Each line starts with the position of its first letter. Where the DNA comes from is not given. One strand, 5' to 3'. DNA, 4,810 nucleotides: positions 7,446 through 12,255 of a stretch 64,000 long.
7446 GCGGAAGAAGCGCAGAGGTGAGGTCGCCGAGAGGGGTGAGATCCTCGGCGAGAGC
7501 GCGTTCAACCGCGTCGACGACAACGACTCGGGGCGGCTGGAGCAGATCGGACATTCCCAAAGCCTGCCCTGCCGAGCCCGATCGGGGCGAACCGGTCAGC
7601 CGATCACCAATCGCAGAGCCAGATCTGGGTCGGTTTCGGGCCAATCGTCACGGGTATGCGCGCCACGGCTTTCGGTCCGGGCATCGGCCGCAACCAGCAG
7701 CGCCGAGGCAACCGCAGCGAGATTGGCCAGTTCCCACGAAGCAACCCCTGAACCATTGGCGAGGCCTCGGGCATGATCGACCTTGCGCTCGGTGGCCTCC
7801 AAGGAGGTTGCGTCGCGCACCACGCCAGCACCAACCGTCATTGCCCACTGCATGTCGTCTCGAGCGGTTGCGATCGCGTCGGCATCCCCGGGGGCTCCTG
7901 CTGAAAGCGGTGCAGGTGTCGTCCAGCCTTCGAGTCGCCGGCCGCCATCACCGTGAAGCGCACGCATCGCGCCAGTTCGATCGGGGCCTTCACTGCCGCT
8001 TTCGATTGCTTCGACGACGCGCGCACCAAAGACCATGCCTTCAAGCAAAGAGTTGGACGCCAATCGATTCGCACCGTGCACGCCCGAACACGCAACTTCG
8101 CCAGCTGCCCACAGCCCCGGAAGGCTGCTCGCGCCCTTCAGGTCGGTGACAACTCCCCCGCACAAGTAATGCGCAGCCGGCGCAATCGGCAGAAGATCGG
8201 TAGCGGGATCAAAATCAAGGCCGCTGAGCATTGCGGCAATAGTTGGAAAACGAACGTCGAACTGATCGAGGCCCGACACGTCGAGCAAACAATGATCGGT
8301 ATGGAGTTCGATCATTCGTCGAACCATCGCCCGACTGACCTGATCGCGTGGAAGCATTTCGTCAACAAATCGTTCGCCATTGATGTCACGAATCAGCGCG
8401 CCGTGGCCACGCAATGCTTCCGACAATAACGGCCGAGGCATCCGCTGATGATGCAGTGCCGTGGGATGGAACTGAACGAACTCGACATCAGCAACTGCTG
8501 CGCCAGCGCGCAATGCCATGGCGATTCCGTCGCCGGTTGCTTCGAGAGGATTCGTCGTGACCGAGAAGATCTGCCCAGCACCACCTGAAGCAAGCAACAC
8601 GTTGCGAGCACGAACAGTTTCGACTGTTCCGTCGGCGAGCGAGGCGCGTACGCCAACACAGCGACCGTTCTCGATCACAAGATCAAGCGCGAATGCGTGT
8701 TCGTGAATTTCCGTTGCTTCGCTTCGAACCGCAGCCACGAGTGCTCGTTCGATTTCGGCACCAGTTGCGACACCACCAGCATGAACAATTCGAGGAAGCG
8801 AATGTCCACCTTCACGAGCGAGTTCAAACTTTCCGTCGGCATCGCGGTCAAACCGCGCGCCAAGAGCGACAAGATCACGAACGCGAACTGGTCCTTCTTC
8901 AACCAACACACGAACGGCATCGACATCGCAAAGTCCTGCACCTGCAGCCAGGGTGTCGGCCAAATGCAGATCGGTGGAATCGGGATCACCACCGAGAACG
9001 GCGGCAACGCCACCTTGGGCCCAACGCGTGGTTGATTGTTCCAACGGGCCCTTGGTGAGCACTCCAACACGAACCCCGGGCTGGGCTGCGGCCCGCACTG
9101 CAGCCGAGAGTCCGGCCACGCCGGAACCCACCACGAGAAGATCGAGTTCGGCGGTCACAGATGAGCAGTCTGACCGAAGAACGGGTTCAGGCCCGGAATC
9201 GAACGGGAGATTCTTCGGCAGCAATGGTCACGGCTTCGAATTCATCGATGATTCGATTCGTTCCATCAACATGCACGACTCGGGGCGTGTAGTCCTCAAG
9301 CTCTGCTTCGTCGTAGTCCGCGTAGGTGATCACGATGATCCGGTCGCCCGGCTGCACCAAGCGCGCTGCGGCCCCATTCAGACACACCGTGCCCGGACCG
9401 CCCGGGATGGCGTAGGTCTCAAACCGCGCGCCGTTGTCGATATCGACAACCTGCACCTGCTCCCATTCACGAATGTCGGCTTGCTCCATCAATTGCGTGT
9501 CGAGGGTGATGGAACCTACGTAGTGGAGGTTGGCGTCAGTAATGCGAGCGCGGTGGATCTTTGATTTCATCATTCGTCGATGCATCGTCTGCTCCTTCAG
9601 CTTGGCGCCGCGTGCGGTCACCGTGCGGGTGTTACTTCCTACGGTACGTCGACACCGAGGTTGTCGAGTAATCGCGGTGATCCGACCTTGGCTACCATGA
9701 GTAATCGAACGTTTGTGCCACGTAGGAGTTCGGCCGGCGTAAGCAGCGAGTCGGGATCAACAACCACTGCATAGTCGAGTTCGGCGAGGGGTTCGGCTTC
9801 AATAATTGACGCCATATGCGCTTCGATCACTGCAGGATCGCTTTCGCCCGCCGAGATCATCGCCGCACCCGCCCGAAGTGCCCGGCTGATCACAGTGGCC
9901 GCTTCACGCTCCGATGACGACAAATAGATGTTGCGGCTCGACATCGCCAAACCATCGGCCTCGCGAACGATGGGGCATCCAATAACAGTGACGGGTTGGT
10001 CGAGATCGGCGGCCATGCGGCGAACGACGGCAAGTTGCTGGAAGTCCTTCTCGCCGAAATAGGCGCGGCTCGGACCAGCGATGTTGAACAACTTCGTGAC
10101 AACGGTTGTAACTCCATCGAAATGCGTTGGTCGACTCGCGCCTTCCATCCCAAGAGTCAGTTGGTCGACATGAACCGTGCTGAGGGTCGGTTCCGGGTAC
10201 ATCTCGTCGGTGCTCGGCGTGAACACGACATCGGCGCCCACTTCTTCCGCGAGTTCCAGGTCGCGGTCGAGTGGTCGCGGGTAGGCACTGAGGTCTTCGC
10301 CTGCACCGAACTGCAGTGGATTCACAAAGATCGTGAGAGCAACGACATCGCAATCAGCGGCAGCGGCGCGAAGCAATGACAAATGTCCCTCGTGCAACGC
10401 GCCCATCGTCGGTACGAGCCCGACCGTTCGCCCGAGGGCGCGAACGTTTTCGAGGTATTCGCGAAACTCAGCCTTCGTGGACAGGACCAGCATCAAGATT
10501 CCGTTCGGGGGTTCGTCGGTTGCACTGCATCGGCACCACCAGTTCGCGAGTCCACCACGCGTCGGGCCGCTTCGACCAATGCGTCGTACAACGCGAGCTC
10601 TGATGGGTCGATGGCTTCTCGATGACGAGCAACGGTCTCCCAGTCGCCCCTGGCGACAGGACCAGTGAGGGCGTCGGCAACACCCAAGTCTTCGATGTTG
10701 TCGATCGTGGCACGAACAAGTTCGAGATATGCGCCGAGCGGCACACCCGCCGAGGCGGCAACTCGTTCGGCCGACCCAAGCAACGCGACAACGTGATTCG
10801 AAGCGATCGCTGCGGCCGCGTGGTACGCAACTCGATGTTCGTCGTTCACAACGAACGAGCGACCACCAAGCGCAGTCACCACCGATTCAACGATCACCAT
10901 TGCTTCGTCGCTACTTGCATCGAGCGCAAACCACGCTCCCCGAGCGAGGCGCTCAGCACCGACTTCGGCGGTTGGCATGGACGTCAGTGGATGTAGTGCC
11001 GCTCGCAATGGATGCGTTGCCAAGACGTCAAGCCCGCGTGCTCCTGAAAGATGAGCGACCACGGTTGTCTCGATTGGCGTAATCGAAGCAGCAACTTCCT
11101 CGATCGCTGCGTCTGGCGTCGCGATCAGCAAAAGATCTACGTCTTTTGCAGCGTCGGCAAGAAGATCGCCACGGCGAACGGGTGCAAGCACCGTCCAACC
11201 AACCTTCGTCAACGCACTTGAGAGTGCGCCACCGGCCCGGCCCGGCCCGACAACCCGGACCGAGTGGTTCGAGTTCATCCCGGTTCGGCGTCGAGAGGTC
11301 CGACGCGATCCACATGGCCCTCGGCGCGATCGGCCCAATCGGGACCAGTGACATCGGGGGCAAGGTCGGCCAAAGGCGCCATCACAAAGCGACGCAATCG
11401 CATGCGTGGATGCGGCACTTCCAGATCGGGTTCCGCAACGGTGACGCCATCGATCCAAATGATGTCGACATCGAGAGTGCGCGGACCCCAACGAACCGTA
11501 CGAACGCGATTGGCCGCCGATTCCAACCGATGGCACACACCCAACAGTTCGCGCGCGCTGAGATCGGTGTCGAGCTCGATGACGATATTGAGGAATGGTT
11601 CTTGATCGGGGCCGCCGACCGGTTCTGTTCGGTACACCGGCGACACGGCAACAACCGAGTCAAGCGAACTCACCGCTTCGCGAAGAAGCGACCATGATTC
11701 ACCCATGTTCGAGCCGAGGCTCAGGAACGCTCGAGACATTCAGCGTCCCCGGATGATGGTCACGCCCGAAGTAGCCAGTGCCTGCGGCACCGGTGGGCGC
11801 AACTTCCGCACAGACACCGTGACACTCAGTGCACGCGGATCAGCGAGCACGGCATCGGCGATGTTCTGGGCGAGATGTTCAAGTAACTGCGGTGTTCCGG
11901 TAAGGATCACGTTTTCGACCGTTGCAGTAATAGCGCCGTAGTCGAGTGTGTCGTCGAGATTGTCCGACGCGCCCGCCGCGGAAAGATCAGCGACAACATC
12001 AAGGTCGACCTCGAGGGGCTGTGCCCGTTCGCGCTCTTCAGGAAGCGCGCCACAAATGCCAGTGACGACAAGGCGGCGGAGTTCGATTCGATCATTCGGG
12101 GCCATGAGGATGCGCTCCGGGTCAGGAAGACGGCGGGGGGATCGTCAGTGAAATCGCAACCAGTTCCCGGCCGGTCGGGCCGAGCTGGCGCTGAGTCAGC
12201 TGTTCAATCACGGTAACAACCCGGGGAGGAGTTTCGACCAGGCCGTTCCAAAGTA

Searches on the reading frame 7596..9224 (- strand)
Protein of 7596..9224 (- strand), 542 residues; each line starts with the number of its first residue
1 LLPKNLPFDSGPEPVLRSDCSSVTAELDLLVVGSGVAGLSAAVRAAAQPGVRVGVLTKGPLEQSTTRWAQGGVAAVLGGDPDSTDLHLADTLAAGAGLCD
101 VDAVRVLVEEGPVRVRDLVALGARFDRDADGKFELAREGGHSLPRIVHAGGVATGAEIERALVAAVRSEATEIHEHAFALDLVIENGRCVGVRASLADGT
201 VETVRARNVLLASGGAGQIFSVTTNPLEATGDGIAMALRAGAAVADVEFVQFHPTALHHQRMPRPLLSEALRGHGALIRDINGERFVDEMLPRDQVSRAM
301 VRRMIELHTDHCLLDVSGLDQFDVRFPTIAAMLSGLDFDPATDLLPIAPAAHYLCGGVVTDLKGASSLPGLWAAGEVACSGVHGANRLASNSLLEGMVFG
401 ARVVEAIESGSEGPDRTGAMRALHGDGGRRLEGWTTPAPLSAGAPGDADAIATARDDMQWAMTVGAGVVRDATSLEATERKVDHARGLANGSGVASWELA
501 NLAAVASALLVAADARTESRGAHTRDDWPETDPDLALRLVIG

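Call 49: search_protein_families(library=pfam, proteins=[window:7596-9224:-], max_evalue=0.00001)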
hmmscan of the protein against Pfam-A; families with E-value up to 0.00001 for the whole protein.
window:7596-9224:- (542 aa): 4 families
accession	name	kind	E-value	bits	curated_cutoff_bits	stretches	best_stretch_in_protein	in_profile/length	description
PF00890.30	FAD_binding_2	-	3.9e-93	313.3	20.4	1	28-393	1-414/414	FAD binding domain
PF02910.25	Succ_DH_flav_C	-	4.8e-12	46.4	20.8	1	455-532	1-90/130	Fumarate reductase flavoprotein C-term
PF01266.30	DAO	-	1.4e-07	31.8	27.9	0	28-218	1-207/353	FAD dependent oxidoreductase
PF07992.20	Pyr_redox_2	-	5e-07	29.9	26.1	0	28-219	2-113/291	Pyridine nucleotide-disulphide oxidoreductase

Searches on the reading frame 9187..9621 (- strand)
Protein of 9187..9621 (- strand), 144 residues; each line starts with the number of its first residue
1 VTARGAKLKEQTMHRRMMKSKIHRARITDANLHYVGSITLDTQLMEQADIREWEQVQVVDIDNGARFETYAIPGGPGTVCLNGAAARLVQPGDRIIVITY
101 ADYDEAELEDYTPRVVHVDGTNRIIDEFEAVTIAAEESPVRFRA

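Call 49: search_protein_families(library=pfam, proteins=[window:9187-9621:-], max_evalue=0.00001)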
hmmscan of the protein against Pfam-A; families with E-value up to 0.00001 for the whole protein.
window:9187-9621:- (144 aa): 1 family
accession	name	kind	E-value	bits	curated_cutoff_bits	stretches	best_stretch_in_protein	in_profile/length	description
PF02261.22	Asp_decarbox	-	4.8e-49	165.5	25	1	13-124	1-114/115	Aspartate decarboxylase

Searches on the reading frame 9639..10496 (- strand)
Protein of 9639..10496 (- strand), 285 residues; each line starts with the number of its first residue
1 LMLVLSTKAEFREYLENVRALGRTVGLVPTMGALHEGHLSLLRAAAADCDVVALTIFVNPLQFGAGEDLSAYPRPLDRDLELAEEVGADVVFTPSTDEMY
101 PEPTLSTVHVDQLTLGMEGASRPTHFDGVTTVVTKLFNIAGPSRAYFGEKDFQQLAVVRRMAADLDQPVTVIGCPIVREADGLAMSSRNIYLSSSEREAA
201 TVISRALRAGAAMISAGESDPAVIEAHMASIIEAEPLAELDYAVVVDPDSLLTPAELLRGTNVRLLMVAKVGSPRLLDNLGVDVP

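Call 49: search_protein_families(library=pfam, proteins=[window:9639-10496:-], max_evalue=0.00001)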
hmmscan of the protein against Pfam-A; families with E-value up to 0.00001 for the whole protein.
window:9639-10496:- (285 aa): 1 family
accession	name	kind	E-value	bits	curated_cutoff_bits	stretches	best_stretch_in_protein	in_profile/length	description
PF02569.21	Pantoate_ligase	-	1.9e-101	339.2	20.7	1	4-280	2-267/268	Pantoate-beta-alanine ligase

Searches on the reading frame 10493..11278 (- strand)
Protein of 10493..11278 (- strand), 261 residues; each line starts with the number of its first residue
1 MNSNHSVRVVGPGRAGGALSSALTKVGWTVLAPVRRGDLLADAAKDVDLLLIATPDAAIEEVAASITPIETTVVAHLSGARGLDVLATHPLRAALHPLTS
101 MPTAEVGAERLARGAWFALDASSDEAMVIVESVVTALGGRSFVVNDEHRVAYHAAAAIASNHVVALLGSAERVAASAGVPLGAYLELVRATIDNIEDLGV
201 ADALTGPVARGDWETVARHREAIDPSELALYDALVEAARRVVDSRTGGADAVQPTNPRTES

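Call 22: search_protein_families(library=pfam, proteins=[window:10493-11278:-], max_evalue=0.0001)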
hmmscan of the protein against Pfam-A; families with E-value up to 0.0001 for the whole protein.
window:10493-11278:- (261 aa): 2 families
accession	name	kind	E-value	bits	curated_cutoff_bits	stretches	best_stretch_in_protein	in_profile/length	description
PF10728.14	DUF2520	-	5.2e-35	120.4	25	1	116-236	2-123/125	Domain of unknown function (DUF2520)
PF10727.15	Rossmann-like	-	2.5e-05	24.5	23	1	41-94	67-124/131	Rossmann-like domain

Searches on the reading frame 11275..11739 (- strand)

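Call 3: search_protein_families(library=pfam, proteins=[window:11275-11739:-], max_evalue=1)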
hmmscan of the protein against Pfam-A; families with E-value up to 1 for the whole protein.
window:11275-11739:- (154 aa): 1 family
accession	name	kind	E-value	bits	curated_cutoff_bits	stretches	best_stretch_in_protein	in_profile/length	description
PF01288.25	HPPK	-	3.8e-38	130.9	25.7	1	5-128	1-116/116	7,8-dihydro-6-hydroxymethylpterin-pyrophosphokinase (HPPK)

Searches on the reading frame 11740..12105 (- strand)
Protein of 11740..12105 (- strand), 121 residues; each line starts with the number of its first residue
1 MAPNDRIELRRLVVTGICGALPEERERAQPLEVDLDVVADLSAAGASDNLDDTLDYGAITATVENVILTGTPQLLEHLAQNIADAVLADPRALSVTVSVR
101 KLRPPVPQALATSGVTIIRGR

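Call 3: search_protein_families(library=pfam, proteins=[window:11740-12105:-], max_evalue=1)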
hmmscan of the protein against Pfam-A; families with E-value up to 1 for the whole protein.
window:11740-12105:- (121 aa): 2 families
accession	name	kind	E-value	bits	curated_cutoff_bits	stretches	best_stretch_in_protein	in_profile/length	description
PF02152.23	FolB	-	3e-29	102.2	31.8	1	7-117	1-112/113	Dihydroneopterin aldolase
PF03866.18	HAP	-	0.028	14.9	22.3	1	40-98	91-146/167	Hydrophobic abundant protein (HAP)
